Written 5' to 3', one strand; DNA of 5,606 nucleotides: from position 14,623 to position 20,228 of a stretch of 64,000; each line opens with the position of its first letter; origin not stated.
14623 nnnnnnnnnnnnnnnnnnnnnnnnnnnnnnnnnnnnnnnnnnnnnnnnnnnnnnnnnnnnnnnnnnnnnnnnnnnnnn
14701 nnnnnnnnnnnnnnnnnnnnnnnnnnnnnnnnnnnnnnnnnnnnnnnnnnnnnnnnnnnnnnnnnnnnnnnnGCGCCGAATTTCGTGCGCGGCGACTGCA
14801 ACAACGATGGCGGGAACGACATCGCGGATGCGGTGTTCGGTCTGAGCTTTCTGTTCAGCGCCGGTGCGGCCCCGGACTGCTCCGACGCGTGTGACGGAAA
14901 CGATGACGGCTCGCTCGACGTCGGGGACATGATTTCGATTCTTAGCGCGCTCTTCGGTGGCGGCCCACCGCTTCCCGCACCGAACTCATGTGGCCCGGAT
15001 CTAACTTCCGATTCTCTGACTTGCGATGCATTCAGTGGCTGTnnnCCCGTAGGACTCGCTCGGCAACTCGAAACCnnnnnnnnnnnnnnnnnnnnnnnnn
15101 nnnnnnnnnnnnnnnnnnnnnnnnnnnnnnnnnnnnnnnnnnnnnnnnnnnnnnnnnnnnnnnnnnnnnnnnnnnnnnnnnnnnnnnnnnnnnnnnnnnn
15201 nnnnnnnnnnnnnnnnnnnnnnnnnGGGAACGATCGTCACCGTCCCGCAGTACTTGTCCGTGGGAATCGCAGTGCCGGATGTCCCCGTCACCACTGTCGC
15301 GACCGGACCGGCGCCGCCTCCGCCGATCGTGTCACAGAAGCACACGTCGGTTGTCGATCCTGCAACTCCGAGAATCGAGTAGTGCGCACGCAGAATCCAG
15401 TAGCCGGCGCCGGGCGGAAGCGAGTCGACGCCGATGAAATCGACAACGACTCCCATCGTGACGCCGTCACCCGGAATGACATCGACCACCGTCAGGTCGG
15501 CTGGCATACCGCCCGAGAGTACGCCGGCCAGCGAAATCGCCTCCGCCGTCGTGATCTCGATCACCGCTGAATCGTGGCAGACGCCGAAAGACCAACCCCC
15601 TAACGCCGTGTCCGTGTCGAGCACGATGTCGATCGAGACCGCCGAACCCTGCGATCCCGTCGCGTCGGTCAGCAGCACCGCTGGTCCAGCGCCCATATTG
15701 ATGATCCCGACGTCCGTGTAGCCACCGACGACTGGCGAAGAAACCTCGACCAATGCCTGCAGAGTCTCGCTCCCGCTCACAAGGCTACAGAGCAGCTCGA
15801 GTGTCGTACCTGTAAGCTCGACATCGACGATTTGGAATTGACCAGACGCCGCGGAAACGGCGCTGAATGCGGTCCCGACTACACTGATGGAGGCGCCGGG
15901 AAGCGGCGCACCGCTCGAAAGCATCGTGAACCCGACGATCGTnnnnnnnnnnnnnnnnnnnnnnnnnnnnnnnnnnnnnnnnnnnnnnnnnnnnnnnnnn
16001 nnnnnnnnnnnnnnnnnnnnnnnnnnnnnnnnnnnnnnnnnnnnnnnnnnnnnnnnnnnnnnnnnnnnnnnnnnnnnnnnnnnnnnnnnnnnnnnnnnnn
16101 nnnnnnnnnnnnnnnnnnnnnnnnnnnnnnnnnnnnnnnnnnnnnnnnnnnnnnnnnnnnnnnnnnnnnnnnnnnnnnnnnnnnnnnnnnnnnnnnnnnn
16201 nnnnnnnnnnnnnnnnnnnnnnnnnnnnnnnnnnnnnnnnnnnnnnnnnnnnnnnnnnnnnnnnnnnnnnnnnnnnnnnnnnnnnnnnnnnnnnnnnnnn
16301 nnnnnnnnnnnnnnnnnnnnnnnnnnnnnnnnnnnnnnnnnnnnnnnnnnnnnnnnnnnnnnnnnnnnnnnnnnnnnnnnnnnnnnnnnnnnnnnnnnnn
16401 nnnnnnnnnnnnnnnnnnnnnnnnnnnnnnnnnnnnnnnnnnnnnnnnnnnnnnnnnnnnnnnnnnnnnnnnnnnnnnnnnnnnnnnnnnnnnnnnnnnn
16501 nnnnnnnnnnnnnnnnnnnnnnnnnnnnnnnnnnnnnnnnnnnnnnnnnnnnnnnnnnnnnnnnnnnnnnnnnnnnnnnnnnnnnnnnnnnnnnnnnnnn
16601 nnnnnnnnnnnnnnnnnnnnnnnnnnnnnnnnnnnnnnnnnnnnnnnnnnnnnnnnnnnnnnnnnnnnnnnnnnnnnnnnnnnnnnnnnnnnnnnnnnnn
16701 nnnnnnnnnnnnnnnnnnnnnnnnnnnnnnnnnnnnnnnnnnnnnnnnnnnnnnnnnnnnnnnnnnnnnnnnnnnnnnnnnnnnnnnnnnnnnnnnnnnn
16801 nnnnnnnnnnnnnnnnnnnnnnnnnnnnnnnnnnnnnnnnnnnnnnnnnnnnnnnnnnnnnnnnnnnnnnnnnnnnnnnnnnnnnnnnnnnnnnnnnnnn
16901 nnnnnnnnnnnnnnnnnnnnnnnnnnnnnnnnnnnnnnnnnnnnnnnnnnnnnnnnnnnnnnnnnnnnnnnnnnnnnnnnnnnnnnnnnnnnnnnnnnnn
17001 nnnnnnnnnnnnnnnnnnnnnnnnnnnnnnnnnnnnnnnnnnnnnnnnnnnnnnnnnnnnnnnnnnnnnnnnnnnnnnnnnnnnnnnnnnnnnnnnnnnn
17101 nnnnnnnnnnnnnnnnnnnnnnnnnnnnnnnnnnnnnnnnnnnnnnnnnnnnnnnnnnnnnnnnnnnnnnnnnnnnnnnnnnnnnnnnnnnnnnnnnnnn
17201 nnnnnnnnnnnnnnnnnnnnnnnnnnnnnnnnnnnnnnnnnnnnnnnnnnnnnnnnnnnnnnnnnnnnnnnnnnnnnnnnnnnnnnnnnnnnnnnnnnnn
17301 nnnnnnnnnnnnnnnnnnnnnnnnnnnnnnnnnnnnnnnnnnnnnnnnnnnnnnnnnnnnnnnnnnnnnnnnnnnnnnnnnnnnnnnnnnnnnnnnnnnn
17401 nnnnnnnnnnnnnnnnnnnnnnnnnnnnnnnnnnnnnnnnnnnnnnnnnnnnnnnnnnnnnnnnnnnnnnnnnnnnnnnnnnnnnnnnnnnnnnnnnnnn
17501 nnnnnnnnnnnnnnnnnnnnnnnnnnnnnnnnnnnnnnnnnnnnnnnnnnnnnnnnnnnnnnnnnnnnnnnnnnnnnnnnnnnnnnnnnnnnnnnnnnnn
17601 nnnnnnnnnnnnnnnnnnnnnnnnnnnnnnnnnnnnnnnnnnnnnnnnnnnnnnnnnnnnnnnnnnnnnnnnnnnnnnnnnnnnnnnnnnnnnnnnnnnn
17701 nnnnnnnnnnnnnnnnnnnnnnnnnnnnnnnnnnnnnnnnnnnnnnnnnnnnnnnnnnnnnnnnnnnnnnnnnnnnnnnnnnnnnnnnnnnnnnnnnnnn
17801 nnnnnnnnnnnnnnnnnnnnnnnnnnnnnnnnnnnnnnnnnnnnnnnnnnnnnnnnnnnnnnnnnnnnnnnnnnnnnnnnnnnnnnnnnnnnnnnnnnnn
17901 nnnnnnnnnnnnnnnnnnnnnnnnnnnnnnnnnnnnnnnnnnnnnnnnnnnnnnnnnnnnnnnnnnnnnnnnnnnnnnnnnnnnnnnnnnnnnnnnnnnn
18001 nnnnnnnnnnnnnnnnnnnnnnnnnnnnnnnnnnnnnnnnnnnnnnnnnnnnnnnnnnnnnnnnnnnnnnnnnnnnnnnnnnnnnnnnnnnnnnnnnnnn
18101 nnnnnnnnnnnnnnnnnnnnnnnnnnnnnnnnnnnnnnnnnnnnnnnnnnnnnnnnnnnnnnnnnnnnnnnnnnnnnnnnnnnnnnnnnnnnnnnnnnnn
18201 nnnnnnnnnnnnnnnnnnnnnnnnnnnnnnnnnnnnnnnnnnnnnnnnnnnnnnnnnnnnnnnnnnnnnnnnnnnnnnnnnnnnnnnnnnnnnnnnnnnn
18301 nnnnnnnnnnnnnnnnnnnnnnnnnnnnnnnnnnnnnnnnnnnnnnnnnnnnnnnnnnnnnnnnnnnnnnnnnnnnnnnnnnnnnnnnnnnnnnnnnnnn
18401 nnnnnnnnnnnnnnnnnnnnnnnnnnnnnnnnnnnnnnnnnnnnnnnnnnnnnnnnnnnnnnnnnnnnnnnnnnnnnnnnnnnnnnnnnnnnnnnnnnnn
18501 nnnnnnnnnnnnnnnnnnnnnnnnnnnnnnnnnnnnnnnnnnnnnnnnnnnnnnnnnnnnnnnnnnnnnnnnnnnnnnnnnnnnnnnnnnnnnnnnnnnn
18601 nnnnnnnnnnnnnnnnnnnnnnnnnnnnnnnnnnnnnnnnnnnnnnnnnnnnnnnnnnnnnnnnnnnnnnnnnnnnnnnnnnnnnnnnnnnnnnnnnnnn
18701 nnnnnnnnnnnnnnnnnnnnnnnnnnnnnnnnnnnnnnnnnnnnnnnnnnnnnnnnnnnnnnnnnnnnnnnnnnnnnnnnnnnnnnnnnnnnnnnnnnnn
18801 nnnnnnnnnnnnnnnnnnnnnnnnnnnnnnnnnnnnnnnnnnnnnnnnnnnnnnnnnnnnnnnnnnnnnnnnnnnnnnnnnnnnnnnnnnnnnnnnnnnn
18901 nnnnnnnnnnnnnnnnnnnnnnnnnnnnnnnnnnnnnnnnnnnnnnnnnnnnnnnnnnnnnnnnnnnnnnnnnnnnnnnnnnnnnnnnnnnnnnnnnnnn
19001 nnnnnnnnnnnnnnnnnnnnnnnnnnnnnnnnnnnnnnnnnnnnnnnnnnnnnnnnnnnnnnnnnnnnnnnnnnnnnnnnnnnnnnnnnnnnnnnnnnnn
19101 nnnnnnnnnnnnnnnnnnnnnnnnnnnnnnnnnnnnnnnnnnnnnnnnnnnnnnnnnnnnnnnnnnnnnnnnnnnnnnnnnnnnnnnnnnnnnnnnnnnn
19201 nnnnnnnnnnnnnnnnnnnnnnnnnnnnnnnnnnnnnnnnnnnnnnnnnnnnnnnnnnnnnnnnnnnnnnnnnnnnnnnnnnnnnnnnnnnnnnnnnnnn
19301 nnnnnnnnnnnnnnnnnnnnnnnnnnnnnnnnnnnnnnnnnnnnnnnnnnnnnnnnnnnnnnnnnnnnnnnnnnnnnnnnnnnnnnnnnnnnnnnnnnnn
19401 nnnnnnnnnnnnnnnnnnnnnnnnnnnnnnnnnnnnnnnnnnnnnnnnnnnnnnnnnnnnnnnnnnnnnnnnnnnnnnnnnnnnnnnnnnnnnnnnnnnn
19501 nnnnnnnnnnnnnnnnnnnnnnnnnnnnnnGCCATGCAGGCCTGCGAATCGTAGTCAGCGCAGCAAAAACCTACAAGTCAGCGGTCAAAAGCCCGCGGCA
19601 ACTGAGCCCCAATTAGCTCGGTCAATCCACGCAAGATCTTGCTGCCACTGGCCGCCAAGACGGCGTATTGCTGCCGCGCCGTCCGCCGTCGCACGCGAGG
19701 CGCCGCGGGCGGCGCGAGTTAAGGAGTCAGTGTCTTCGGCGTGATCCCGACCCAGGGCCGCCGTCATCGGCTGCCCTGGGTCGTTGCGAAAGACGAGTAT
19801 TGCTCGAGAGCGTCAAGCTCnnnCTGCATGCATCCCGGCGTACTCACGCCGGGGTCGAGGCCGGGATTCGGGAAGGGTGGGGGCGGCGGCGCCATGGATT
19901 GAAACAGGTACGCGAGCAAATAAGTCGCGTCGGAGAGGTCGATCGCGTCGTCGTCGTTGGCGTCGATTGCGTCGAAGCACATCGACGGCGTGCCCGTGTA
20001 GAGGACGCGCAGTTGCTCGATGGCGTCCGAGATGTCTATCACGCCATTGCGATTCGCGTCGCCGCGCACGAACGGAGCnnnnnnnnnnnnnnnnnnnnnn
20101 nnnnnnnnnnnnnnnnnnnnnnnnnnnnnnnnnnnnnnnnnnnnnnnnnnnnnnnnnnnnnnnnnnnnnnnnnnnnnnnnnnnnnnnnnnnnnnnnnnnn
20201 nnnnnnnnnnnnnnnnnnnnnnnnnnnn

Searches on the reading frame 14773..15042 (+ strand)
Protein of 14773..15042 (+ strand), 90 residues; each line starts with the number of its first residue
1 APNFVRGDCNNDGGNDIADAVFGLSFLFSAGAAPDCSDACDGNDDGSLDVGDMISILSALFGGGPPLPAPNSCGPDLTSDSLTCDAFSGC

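Call 7: search_protein_families(library=pfam, proteins=[window:14773-15042:+], max_evalue=10)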
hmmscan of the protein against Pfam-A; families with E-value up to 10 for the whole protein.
seq(90 aa): 1 family
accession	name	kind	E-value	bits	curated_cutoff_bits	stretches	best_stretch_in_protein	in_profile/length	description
PF13499.12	EF-hand_7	-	0.2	12.5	30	1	39-65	10-36/67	EF-hand domain pair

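Call 8: search_protein_families(library=ncbifam, proteins=[window:14773-15042:+], max_evalue=10)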
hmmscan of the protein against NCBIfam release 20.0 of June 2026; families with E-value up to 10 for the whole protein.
seq(90 aa): 0 families

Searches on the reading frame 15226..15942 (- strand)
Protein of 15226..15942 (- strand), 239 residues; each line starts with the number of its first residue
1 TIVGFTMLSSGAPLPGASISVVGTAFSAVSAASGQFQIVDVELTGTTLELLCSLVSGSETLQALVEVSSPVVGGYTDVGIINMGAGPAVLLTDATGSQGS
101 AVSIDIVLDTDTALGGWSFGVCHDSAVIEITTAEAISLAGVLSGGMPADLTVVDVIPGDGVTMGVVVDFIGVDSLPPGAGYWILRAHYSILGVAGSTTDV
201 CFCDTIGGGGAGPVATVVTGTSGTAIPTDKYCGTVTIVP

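Call 34: search_solved_structures(query=window:15226-15942:-, max_evalue=10, show_alignments=2)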
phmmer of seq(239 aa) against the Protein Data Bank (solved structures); distinct sequences matched with E-value up to 10: 2.
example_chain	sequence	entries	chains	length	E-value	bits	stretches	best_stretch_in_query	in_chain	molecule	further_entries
4u3s_B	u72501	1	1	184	0.13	15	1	5-121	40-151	Cellulosomal scaffoldin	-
4wi0_B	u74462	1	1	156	0.2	14.5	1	5-52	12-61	Cellulosomal scaffoldin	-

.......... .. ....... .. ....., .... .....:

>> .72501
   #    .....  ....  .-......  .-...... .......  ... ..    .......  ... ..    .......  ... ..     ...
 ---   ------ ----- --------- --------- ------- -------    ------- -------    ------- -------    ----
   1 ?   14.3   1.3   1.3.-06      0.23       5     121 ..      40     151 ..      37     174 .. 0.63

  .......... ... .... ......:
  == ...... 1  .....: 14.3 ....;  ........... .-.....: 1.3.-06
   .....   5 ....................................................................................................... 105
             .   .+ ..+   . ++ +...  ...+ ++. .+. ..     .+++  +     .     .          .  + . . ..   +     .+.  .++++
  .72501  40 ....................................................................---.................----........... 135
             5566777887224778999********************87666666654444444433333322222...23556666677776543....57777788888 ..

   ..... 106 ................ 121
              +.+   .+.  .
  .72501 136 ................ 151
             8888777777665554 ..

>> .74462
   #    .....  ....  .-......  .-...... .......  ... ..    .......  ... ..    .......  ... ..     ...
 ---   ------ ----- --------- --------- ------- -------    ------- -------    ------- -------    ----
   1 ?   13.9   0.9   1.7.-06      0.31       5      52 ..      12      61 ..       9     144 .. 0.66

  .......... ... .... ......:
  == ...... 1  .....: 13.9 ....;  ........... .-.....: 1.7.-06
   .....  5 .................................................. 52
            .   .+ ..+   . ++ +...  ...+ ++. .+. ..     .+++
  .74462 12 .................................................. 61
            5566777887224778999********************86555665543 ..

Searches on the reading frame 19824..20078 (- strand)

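Call 7: search_protein_families(library=pfam, proteins=[window:19824-20078:-], max_evalue=10)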
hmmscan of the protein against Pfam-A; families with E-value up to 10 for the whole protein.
seq(85 aa): 5 families
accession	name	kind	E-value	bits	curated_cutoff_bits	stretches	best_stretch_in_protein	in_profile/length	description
PF13405.12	EF-hand_6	-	0.0013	18.7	25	2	34-55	5-26/30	EF-hand domain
PF00404.24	Dockerin_1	-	0.0014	19.2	22.9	1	6-58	2-56/57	Dockerin type I domain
PF13499.12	EF-hand_7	-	0.026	15.3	30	2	7-50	12-61/67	EF-hand domain pair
PF00036.39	EF-hand_1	-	0.1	12.6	25.4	1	6-19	9-22/29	EF hand domain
PF13202.12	EF-hand_5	-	0.69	9.9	25.9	1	6-17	8-19/25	EF hand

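Call 8: search_protein_families(library=ncbifam, proteins=[window:19824-20078:-], max_evalue=10)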
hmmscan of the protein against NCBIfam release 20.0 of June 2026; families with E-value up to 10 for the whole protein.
seq(85 aa): 1 family
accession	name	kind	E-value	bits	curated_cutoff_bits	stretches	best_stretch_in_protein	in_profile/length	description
NF042423.1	oxyalk_red_Shew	equivalog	0.036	13.1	580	1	11-53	99-141/331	2-alkyl-3-oxoalkanoate reductase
